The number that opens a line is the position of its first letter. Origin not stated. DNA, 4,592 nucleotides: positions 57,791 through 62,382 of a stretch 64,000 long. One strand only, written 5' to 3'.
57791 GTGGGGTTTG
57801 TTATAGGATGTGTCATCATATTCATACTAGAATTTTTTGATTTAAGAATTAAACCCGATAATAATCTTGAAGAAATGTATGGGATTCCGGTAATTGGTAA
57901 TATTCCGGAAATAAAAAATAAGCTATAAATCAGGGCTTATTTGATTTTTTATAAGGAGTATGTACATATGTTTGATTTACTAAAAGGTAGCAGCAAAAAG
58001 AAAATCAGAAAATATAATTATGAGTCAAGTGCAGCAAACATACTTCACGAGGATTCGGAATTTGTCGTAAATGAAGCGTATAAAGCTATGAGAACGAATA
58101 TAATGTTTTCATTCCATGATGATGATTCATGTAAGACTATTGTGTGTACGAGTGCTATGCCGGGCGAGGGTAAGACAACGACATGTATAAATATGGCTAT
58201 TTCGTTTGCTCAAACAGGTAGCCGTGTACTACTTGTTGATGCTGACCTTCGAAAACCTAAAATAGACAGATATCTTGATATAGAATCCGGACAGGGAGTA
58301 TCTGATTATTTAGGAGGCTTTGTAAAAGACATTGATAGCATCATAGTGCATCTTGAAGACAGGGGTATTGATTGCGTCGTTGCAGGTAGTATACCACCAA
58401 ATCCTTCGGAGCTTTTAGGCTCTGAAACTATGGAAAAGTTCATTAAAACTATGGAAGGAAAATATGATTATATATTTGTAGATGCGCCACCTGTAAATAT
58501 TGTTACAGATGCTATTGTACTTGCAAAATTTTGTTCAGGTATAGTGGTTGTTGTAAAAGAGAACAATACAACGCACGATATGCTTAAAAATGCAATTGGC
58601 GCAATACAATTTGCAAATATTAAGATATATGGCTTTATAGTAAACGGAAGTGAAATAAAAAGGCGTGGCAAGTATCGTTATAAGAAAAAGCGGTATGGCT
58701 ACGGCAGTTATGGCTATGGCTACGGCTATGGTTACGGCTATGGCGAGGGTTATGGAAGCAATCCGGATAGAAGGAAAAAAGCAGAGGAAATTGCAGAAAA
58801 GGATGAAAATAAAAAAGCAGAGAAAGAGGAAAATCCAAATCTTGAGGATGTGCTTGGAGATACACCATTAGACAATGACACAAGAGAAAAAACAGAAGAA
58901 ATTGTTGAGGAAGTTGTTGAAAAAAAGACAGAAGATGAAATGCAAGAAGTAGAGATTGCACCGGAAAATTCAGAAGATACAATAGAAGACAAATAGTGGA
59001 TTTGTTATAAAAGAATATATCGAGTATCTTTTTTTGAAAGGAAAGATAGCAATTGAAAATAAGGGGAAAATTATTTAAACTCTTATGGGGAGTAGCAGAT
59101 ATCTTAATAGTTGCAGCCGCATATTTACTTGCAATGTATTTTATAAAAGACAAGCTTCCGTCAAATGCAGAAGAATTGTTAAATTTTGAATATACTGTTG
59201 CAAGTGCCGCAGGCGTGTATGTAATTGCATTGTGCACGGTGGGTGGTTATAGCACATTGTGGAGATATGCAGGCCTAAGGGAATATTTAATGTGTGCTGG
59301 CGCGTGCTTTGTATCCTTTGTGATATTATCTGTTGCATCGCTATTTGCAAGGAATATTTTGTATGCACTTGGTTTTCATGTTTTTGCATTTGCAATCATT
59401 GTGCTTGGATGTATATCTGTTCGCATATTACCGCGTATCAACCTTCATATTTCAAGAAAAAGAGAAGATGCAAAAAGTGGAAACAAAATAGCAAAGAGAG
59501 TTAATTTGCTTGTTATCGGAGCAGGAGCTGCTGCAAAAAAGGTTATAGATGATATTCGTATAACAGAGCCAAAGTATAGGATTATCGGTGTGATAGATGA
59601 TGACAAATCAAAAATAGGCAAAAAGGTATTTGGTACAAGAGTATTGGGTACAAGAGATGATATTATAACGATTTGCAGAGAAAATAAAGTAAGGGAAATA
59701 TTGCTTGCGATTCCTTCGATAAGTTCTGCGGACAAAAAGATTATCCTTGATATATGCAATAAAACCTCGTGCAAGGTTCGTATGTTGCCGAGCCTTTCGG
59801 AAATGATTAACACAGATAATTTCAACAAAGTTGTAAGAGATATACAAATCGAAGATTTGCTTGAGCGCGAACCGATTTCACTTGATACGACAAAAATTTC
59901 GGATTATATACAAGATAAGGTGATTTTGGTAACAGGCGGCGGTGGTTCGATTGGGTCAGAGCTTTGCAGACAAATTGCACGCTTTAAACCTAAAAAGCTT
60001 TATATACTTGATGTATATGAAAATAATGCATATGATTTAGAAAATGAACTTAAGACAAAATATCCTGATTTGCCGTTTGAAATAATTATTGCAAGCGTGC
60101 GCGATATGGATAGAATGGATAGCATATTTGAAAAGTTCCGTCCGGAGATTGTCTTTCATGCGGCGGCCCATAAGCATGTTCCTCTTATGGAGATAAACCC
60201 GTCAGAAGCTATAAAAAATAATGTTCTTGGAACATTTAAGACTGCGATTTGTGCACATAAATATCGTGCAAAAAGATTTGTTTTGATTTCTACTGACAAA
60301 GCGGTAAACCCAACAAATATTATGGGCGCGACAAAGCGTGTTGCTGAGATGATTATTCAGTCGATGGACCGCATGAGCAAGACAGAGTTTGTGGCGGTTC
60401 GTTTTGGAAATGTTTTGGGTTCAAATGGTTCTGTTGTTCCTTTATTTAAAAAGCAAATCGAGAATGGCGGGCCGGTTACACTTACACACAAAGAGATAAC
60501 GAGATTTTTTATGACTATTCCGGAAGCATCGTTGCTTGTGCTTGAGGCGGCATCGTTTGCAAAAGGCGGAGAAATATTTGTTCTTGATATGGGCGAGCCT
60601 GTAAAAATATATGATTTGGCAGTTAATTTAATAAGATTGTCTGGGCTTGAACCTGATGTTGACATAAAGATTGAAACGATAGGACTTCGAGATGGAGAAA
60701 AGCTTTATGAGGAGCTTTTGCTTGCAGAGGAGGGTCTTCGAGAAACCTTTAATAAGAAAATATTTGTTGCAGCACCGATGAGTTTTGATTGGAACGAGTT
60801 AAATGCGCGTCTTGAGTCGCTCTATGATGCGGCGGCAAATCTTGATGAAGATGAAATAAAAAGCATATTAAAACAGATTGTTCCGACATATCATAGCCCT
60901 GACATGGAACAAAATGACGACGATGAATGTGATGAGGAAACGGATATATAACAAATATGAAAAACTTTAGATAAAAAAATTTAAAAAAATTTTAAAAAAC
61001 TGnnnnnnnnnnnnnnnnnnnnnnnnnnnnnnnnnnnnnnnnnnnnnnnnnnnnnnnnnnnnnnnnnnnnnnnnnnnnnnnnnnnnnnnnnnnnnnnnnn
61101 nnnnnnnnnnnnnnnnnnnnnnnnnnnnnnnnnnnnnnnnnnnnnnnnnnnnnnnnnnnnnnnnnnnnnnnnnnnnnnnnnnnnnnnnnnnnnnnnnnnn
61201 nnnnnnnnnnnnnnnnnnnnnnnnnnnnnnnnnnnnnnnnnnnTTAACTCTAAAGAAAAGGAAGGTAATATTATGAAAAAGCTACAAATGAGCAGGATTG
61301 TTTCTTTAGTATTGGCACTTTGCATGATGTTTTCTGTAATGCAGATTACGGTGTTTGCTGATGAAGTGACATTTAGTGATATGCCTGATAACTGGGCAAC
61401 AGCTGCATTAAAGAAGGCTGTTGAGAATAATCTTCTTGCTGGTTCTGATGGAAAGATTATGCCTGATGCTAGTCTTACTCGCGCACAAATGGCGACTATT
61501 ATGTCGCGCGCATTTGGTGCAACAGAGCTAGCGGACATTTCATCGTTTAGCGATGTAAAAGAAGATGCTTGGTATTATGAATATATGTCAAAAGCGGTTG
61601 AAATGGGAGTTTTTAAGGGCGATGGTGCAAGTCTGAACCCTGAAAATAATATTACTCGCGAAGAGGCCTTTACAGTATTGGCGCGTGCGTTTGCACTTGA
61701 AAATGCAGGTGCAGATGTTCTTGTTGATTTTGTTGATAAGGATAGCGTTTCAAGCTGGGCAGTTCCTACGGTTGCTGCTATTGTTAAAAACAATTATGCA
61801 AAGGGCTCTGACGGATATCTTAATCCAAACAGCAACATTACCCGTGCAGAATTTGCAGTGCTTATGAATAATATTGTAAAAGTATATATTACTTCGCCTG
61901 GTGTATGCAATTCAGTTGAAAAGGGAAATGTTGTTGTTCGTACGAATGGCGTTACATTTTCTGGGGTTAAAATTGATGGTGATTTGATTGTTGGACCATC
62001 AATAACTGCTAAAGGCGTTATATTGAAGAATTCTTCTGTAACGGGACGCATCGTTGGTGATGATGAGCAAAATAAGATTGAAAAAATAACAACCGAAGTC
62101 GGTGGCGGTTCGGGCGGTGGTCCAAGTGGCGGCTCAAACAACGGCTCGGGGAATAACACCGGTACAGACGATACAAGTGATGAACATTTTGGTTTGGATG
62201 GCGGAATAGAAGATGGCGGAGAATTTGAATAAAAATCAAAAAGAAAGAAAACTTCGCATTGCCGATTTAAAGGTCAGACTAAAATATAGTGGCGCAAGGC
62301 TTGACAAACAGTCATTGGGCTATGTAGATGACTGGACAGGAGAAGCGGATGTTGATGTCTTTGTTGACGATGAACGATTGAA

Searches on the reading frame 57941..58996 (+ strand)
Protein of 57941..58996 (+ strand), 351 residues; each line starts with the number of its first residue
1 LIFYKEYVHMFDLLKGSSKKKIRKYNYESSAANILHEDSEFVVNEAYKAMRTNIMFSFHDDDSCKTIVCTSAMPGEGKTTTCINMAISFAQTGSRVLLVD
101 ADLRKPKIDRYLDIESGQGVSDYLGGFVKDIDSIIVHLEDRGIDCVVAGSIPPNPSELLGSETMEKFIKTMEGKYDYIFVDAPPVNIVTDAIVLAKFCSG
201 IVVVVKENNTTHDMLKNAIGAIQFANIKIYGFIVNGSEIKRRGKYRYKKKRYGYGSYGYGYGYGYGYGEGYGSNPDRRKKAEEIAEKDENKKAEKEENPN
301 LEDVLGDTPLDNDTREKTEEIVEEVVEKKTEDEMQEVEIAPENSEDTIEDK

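Call 47: search_protein_families(library=pfam, proteins=[window:57941-58996:+], max_evalue=0.001)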
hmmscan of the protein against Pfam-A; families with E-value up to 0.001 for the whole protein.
window:57941-58996:+ (351 aa): 5 families
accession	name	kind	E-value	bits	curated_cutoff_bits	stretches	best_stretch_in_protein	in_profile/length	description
PF13614.12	AAA_31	-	2.2e-12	47.7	27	1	65-195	2-139/177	AAA domain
PF10609.15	ParA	-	6.9e-12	45.7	27.1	1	66-239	5-177/246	NUBPL iron-transfer P-loop NTPase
PF01656.29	CbiA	-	3e-09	37.3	25.4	1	68-239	2-115/125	CobQ/CobB/MinD/ParA nucleotide binding domain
PF09140.17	MipZ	-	1.4e-06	28.3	20.7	1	66-183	2-108/262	ATPase MipZ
PF25199.1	nSTAND_NTPase5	-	0.00091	19.5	34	0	60-142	36-123/145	Novel STAND NTPase 5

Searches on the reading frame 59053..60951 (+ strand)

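Call 47: search_protein_families(library=pfam, proteins=[window:59053-60951:+], max_evalue=0.001)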
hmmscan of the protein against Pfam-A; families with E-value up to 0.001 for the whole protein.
window:59053-60951:+ (632 aa): 9 families
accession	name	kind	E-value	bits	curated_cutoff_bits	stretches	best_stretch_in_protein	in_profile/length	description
PF02719.21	Polysacc_synt_2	-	1.8e-120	402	20.2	1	291-573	1-291/293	Polysaccharide biosynthesis protein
PF01370.27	Epimerase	-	5.2e-22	78.9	20.9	1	291-479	1-203/240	NAD dependent epimerase/dehydratase family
PF16363.11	GDP_Man_Dehyd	-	1.9e-13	51.1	27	1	292-416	1-131/332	GDP-mannose 4,6 dehydratase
PF13727.12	CoA_binding_3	-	1.5e-12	48.3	25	1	64-246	4-175/175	CoA-binding domain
PF04321.23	RmlD_sub_bind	-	1.2e-11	44.7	27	1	291-460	3-157/287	RmlD substrate binding domain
PF01073.25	3Beta_HSD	-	3.8e-08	33.1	22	1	292-421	1-123/280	3-beta hydroxysteroid dehydrogenase/isomerase family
PF07993.18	NAD_binding_4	-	3.8e-06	26.7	20.1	0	365-421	90-143/258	Male sterility protein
PF17836.7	PglD_N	-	1.2e-05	26.2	23.4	1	151-220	1-65/78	PglD N-terminal domain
PF00106.31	adh_short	-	0.00036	20.5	26.6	0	289-363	1-72/195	short chain dehydrogenase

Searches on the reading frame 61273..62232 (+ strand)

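Call 47: search_protein_families(library=pfam, proteins=[window:61273-62232:+], max_evalue=0.001)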
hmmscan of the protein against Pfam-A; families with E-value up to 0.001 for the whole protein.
window:61273-62232:+ (319 aa): 1 family
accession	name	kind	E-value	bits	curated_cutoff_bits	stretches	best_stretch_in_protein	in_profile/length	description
PF00395.25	SLH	-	4.9e-30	103.7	20.8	3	91-132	1-43/44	S-layer homology domain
